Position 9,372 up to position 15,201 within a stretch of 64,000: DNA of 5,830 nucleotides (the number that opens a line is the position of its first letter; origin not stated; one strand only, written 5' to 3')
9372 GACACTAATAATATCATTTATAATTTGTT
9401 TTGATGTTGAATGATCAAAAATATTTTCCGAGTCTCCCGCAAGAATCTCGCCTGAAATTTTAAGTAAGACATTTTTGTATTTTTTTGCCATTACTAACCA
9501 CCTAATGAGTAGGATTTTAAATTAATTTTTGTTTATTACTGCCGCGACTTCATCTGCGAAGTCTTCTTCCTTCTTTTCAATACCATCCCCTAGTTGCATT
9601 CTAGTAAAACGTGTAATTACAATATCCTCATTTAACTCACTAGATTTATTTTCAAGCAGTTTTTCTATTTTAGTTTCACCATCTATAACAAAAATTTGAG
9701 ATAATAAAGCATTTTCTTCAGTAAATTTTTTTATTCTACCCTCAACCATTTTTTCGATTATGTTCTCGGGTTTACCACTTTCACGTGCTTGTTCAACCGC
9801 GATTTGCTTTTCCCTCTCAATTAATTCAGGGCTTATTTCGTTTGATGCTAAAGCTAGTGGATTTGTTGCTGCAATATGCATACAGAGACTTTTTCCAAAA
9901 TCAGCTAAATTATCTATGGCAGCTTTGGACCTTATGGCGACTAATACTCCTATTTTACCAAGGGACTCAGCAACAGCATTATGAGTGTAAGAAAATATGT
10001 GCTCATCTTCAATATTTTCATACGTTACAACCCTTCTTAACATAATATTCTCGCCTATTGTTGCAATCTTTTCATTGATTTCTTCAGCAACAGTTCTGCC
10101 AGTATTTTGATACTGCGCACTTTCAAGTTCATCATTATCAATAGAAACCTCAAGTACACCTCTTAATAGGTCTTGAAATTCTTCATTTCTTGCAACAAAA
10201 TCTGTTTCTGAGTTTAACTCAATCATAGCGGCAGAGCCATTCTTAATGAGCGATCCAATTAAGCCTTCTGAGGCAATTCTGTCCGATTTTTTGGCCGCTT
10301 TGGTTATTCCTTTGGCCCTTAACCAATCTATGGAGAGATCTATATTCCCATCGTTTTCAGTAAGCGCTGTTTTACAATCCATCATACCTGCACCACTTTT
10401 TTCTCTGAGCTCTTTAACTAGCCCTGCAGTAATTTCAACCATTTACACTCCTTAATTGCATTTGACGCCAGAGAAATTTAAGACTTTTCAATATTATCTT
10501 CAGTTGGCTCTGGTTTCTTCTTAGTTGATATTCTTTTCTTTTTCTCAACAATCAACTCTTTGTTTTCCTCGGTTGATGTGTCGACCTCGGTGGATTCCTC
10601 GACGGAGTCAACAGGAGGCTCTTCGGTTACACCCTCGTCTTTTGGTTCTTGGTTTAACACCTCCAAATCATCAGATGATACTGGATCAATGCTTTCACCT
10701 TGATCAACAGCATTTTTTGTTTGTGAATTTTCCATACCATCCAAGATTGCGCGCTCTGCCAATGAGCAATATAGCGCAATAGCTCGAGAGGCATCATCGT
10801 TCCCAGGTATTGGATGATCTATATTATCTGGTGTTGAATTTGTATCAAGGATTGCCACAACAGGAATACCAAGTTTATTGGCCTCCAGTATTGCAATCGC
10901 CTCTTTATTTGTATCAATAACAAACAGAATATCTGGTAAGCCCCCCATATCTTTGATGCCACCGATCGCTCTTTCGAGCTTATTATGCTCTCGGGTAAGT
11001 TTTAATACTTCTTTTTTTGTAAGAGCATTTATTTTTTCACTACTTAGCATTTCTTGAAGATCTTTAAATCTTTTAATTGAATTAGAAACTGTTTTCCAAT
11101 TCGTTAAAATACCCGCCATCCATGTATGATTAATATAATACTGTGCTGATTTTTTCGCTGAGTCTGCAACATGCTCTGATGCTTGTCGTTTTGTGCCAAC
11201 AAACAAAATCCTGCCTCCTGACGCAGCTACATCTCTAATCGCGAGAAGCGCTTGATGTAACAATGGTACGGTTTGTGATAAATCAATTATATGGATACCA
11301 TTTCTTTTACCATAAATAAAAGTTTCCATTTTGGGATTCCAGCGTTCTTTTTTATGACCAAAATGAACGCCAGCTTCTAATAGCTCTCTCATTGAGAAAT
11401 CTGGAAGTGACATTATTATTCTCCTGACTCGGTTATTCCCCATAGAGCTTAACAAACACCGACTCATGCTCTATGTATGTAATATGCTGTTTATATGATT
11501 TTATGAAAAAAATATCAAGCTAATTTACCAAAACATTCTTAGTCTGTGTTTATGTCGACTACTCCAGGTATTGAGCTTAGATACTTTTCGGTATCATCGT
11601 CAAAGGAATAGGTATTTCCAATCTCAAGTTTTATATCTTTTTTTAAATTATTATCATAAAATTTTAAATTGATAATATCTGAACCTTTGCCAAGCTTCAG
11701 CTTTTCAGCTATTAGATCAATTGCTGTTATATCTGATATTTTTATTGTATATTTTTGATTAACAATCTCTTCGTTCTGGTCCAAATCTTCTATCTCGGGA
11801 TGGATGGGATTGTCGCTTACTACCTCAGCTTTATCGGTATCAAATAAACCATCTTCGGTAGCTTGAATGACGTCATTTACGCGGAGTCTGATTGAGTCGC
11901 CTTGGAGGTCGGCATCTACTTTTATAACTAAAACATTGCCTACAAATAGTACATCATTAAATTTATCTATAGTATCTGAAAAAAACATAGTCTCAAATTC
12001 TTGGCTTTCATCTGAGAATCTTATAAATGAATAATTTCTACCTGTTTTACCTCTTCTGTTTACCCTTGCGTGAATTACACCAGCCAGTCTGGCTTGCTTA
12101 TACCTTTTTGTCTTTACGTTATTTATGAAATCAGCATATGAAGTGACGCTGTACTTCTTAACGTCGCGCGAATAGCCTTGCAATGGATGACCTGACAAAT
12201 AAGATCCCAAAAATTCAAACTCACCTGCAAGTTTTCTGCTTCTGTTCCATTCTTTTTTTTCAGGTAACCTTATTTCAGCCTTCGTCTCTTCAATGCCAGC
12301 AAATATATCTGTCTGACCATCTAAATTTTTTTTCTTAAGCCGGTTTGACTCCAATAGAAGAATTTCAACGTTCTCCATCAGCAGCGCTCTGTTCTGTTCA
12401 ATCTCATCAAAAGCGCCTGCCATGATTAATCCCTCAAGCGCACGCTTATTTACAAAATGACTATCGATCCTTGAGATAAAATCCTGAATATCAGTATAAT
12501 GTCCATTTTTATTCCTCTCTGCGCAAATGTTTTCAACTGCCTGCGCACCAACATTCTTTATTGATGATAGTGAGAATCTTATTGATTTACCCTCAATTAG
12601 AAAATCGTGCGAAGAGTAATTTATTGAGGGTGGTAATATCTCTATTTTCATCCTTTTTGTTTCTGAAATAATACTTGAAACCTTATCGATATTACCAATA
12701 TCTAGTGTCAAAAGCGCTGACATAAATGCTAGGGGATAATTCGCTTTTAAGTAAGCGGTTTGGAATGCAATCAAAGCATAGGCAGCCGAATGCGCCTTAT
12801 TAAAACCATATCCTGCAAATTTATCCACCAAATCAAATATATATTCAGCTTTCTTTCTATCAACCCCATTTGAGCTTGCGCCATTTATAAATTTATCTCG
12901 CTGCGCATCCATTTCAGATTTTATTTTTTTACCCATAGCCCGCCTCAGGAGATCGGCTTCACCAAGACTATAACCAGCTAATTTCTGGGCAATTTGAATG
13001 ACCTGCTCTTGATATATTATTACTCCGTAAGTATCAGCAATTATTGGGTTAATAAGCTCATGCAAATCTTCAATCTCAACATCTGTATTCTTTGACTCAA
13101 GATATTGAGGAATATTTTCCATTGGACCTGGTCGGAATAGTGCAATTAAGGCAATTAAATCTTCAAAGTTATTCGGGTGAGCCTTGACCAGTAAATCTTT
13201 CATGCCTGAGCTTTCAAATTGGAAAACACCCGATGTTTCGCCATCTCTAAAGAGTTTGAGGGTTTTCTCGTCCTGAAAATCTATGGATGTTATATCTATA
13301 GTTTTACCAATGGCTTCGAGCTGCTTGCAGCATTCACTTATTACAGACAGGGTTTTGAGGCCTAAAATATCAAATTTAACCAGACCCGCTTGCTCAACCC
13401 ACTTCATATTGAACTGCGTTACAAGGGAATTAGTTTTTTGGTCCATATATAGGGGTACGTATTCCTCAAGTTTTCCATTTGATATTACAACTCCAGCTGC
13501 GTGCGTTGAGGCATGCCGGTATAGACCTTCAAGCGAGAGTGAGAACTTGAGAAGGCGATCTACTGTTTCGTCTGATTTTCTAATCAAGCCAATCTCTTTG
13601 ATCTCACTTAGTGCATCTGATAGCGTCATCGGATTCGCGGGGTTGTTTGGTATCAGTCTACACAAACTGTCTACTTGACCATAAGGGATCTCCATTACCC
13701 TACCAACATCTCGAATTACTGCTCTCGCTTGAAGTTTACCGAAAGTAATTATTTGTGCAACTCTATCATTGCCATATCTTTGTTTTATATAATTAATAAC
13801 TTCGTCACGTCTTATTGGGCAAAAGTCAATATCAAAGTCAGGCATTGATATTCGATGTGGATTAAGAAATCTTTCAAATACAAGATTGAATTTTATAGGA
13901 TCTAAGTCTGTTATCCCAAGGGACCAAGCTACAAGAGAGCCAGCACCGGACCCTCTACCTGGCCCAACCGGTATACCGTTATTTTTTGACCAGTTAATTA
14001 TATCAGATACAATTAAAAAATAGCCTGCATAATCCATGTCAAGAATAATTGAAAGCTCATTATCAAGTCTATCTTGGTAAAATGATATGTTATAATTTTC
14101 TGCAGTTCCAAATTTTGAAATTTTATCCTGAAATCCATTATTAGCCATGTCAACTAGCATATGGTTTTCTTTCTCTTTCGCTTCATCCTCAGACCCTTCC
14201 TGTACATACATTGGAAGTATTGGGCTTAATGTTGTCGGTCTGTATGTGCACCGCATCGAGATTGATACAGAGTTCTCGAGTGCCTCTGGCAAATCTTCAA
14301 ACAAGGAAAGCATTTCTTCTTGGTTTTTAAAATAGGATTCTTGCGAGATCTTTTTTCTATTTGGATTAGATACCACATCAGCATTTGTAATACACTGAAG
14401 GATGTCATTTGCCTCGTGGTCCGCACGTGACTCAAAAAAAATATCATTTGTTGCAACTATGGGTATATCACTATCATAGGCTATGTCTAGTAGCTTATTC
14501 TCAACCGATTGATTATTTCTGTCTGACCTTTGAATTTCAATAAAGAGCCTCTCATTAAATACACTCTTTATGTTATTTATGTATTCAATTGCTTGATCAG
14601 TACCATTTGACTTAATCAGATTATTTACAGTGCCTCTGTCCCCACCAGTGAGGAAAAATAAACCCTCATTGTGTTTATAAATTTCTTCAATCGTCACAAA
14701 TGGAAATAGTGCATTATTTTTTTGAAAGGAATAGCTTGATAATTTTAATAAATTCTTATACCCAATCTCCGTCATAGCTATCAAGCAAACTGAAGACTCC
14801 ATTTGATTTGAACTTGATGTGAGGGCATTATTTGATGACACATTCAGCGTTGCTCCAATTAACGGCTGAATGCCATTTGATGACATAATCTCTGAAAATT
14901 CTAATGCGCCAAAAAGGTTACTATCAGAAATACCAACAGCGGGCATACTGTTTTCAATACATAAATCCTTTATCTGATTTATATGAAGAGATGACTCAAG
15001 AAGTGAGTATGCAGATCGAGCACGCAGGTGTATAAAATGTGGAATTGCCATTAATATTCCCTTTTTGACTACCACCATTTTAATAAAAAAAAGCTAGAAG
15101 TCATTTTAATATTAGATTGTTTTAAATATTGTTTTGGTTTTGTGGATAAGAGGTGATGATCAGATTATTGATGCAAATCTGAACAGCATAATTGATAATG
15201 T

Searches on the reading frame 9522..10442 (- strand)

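Call 7: search_protein_families(library=ncbifam, proteins=[window:9522-10442:-])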
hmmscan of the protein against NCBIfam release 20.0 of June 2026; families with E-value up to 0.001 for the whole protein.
window:9522-10442:- (306 aa): 1 family
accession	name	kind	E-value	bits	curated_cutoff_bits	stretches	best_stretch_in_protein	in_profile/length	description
TIGR00116.1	tsf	equivalog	5.2e-91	304.9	104.05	1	1-304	1-292/293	translation elongation factor Ts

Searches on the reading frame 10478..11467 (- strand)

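Call 7: search_protein_families(library=ncbifam, proteins=[window:10478-11467:-])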
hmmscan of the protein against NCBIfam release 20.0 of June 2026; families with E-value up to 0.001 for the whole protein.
window:10478-11467:- (329 aa): 4 families
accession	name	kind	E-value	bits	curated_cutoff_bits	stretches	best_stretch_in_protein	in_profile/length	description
NF008966.0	PRK12311.1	equivalog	7.2e-123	409.9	526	1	19-270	1-250/334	30S ribosomal protein S2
TIGR01011.1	rpsB_bact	equivalog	5.3e-96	320.2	76.3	1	25-246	3-224/225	30S ribosomal protein S2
NF051451.1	30S_S2_sunset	exception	1.4e-75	254.7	710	1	25-284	5-267/382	30S ribosomal protein S2, sunset domain variant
TIGR01012.1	uS2_euk_arch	equivalog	4e-17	62.4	211.5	2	178-243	109-174/196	30S ribosomal protein S2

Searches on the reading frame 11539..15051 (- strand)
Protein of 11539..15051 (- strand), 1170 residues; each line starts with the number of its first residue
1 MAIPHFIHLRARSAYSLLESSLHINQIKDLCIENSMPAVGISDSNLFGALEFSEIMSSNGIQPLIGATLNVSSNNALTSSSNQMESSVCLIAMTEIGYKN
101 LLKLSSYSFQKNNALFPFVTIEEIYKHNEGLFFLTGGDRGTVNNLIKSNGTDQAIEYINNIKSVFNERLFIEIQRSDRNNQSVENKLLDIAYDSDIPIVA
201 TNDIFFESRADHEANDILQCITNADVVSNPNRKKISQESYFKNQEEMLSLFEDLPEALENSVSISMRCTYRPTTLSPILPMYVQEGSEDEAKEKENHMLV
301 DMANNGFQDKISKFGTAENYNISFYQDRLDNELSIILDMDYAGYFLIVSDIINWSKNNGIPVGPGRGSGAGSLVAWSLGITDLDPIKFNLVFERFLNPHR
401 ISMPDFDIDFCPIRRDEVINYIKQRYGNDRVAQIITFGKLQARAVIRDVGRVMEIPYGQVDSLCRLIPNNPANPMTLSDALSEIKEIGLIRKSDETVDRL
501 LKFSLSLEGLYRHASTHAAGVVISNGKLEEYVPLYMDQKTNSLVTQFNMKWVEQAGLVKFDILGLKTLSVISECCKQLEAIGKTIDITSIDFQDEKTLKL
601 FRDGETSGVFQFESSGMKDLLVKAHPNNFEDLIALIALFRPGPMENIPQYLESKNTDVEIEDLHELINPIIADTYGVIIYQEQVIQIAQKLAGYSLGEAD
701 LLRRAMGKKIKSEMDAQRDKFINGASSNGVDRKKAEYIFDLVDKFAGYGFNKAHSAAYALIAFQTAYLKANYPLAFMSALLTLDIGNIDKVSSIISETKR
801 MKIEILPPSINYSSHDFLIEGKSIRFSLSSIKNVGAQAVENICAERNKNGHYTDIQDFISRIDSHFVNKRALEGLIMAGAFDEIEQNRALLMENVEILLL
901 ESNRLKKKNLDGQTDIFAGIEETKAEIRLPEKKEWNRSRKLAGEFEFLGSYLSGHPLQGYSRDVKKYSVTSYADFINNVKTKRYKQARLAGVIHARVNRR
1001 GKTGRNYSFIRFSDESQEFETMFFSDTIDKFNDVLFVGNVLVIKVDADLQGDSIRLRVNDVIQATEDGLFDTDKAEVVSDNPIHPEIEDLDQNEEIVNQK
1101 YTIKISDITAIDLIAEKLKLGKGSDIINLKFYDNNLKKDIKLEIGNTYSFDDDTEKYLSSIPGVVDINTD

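Call 7: search_protein_families(library=ncbifam, proteins=[window:11539-15051:-])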
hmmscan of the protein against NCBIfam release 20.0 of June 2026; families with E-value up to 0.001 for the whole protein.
window:11539-15051:- (1170 aa): 13 families
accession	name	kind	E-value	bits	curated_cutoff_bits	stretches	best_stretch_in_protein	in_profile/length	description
NF004226.0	PRK05673.1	equivalog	0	1334.3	1002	1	4-1151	4-1125/1146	DNA polymerase III subunit alpha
TIGR00594.1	polc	superfamily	0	1149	434.35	1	6-1024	1-1022/1022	DNA polymerase III subunit alpha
NF005298.0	PRK06826.1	equivalog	0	1081.5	1260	1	5-1135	4-1118/1151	DNA polymerase III subunit alpha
NF005377.0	PRK06920.1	equivalog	6.4e-269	895.1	1806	1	5-1078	2-1037/1108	DNA polymerase III subunit alpha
NF005617.0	PRK07374.1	equivalog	4e-248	826.5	1653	1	6-1112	3-1129/1170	DNA polymerase III subunit alpha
NF005516.0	PRK07135.1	equivalog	4.5e-203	677.2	1084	1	5-1033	3-946/974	DNA polymerase III DnaE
NF005582.0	PRK07279.1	equivalog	6.1e-186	620.4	1279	1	6-1066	2-966/1033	DNA polymerase III subunit alpha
NF004550.0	PRK05898.1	equivalog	2.5e-184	615.2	1182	2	107-1000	50-915/971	DNA polymerase III subunit alpha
NF007079.0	PRK09532.1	equivalog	2.7e-167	558.6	1525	1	6-751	3-777/876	DNA polymerase III subunit alpha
NF004225.0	PRK05672.1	subfamily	7.2e-159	530.9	939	1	3-1055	3-1023/1047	error-prone DNA polymerase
NF005616.0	PRK07373.1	equivalog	2.4e-67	227.4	646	1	746-1061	34-357/449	DNA polymerase III subunit alpha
NF001688.0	PRK00448.1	equivalog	3.4e-35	121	873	3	79-387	608-914/1445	PolC-type DNA polymerase III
TIGR01405.1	polC_Gram_pos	equivalog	5.9e-31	107.1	1043.45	2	75-386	370-678/1211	DNA polymerase III subunit alpha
